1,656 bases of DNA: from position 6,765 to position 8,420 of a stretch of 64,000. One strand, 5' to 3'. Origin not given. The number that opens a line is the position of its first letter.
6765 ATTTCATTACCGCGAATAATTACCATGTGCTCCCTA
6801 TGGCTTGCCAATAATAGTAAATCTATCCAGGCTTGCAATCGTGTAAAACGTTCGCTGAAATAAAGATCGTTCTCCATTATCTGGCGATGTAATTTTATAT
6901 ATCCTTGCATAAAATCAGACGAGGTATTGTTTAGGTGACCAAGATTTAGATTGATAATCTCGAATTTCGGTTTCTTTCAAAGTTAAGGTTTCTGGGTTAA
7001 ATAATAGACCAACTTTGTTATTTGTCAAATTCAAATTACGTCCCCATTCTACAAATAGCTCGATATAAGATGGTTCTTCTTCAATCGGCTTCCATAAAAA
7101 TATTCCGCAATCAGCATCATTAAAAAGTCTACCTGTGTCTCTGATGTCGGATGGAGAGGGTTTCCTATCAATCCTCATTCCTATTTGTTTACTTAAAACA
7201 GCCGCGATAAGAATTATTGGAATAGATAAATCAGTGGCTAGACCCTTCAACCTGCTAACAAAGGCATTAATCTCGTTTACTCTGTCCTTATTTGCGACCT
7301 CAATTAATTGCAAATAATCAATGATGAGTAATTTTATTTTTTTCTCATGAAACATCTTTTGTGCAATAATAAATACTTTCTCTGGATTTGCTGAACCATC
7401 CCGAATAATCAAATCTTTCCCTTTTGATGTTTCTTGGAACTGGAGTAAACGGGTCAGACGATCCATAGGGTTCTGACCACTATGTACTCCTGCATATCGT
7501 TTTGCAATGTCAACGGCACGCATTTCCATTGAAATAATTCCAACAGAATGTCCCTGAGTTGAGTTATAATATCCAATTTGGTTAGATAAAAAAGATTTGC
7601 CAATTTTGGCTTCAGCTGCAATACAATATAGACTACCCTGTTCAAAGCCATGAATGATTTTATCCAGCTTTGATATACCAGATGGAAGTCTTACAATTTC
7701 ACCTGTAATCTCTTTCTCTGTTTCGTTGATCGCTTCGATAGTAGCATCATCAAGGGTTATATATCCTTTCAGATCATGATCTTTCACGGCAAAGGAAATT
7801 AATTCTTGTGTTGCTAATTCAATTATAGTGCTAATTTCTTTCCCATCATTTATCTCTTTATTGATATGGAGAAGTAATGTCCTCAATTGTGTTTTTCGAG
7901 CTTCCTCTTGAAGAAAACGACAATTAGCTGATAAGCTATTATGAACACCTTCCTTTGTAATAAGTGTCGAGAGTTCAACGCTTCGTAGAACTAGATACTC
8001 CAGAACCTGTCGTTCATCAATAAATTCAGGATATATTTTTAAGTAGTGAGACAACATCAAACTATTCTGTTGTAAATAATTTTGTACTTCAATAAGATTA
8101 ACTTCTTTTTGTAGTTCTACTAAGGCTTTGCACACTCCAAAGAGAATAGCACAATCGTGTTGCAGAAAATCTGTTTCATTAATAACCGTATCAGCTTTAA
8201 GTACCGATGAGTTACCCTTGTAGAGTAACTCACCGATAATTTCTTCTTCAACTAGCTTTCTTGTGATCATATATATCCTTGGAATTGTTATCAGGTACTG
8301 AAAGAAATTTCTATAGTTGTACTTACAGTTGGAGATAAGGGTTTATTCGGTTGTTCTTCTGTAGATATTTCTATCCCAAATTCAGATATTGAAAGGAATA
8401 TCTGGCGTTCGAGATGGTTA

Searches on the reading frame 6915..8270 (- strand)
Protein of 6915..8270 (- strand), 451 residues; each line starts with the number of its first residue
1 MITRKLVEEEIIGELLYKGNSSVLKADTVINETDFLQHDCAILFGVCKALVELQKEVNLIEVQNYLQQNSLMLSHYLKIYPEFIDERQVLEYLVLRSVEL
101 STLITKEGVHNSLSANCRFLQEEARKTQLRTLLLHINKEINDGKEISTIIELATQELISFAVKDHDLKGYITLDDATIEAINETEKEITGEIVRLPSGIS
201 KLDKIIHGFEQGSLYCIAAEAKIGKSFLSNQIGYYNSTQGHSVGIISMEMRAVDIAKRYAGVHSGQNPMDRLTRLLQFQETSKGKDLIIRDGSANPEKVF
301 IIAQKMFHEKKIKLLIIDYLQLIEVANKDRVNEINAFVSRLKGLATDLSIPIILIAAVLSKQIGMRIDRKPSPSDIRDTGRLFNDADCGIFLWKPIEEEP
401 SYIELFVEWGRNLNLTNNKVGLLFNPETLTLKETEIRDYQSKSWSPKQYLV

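Call 84: search_protein_families(library=ncbifam, proteins=[window:6915-8270:-], max_evalue=0.00001)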
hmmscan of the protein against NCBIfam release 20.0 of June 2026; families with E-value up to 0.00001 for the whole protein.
window:6915-8270:- (451 aa): 16 families
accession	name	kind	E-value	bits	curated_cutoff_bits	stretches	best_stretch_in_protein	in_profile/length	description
TIGR03600.1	phage_DnaB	exception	9.7e-44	150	498.65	1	8-395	5-389/421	phage replicative helicase, DnaB family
TIGR00665.1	DnaB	equivalog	1.6e-40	139.3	385.25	1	7-428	8-427/435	replicative DNA helicase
NF006306.0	PRK08506.1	equivalog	2.7e-30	105.5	596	1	96-394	74-386/472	replicative DNA helicase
NF004384.0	PRK05748.1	equivalog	1e-29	103.4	525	1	7-394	16-399/452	replicative DNA helicase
NF006606.0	PRK09165.1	equivalog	9.7e-29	100.3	540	1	140-394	143-427/497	replicative DNA helicase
NF040583.1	dnaB_SPI-7_type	exception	2.9e-27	95.8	655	1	113-394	93-391/434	SPI-7-type island replicative DNA helicase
NF005852.0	PRK07773.1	equivalog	2.5e-26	92.2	780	1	100-385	103-402/886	replicative DNA helicase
NF005424.0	PRK07004.1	equivalog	1.5e-23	83.1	834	1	142-394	138-408/460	replicative DNA helicase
NF006443.0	PRK08760.1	equivalog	2.5e-23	82.2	741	1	127-394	136-423/476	replicative DNA helicase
NF005240.0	PRK06749.1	subfamily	1.9e-20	73.1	686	1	129-394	107-384/428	replicative DNA helicase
NF004109.0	PRK05595.1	equivalog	8.2e-20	70.9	737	1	128-394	112-395/444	replicative DNA helicase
NF004967.0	PRK06321.1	equivalog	1.9e-18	66.6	751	1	163-394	177-423/472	replicative DNA helicase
NF005945.0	PRK08006.1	equivalog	9e-17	61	898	1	159-394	171-420/471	replicative DNA helicase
NF006458.0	PRK08840.1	equivalog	2.6e-16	59.4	884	1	176-394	181-413/464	replicative DNA helicase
NF005369.0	PRK06904.1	equivalog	2e-15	56.5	809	1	141-394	147-420/474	replicative DNA helicase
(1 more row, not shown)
